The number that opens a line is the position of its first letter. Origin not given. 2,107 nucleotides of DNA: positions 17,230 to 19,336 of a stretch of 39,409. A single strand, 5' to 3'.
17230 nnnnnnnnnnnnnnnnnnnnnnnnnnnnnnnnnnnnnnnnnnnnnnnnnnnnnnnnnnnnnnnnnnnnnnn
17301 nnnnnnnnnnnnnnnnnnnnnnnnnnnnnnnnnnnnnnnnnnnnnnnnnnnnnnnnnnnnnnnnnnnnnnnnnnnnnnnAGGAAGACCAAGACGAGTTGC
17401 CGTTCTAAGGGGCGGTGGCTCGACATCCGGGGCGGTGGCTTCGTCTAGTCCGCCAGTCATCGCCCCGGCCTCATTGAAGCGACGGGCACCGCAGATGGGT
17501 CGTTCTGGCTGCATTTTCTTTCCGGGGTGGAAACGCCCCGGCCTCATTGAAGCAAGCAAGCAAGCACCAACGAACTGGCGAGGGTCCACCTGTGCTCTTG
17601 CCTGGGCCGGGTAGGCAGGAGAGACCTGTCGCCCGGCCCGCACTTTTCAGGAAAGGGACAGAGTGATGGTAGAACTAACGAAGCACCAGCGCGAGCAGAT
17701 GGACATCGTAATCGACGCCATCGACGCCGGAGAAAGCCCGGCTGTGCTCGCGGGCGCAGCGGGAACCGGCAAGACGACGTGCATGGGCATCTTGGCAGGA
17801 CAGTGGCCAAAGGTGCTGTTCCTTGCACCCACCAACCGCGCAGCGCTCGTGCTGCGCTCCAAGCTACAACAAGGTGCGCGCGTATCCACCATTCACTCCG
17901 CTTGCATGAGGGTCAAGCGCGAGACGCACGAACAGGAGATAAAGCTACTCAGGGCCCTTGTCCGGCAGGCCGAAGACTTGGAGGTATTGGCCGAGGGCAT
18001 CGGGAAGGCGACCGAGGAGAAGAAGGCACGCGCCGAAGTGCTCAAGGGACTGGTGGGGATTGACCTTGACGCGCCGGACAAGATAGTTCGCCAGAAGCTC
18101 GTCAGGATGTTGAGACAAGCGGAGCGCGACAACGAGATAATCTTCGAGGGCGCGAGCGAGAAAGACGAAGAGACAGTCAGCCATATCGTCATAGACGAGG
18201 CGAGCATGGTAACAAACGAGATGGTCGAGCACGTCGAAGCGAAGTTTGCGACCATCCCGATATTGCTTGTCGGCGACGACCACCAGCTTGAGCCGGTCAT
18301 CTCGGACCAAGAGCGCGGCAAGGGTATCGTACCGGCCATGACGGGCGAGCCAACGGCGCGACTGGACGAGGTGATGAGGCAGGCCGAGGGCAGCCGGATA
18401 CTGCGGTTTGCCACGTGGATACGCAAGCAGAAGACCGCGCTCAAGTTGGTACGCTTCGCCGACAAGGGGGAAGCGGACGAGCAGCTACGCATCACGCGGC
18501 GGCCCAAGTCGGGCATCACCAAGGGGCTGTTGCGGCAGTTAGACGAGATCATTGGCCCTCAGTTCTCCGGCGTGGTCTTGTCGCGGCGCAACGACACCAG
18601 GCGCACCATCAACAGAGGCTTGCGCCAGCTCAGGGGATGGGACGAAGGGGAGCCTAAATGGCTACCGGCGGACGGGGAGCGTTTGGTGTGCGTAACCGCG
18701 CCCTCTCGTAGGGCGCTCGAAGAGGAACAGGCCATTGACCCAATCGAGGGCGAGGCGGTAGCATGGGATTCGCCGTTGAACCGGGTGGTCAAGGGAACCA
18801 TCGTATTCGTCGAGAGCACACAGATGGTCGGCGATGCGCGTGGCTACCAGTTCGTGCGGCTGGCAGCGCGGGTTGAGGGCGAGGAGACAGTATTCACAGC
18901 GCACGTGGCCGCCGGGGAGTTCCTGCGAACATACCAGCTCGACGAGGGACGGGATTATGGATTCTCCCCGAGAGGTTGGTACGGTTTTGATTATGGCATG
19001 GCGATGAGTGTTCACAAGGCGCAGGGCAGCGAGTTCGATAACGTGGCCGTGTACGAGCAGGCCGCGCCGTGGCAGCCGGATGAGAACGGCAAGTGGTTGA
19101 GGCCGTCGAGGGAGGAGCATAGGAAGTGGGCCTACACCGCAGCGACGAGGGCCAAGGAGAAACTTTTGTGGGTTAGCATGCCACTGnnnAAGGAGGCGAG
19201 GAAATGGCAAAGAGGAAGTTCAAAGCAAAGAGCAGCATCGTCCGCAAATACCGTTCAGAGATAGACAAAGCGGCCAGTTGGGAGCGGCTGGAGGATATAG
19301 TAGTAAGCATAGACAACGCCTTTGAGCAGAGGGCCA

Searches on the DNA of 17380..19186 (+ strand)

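Call 87: search_rna_families(source=window, start=17380, end=17680, threshold=evalue, max_evalue=1, show_alignments=3)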
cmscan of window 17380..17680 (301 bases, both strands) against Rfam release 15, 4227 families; matches with E-value up to 1: 2.
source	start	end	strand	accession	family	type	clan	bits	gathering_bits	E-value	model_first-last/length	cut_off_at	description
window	17422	17480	+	RF01330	CRISPR-DR16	Gene; CRISPR;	-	35.6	35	4.2e-07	1-37/37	no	CRISPR RNA direct repeat element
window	17517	17553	+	RF01330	CRISPR-DR16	Gene; CRISPR;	-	31.3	35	9.9e-06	1-37/37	no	CRISPR RNA direct repeat element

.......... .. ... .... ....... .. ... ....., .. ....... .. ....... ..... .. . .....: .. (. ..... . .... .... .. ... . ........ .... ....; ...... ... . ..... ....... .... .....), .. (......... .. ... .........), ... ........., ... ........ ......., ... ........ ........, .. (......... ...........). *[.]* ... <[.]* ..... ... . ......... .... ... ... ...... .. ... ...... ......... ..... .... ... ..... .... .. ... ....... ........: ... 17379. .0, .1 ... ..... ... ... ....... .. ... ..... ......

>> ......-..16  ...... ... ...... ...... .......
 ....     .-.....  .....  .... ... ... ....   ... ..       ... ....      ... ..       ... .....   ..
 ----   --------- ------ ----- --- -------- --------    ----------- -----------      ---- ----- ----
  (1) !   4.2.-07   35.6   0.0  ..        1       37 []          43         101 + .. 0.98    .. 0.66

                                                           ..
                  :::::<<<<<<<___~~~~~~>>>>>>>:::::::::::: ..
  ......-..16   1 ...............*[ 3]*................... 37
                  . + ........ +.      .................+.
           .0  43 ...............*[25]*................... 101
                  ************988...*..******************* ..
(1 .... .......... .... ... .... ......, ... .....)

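Call 88: search_rna_families(sources=[L065, L067, L068, L069, L157, L012, L007], threshold=gathering)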
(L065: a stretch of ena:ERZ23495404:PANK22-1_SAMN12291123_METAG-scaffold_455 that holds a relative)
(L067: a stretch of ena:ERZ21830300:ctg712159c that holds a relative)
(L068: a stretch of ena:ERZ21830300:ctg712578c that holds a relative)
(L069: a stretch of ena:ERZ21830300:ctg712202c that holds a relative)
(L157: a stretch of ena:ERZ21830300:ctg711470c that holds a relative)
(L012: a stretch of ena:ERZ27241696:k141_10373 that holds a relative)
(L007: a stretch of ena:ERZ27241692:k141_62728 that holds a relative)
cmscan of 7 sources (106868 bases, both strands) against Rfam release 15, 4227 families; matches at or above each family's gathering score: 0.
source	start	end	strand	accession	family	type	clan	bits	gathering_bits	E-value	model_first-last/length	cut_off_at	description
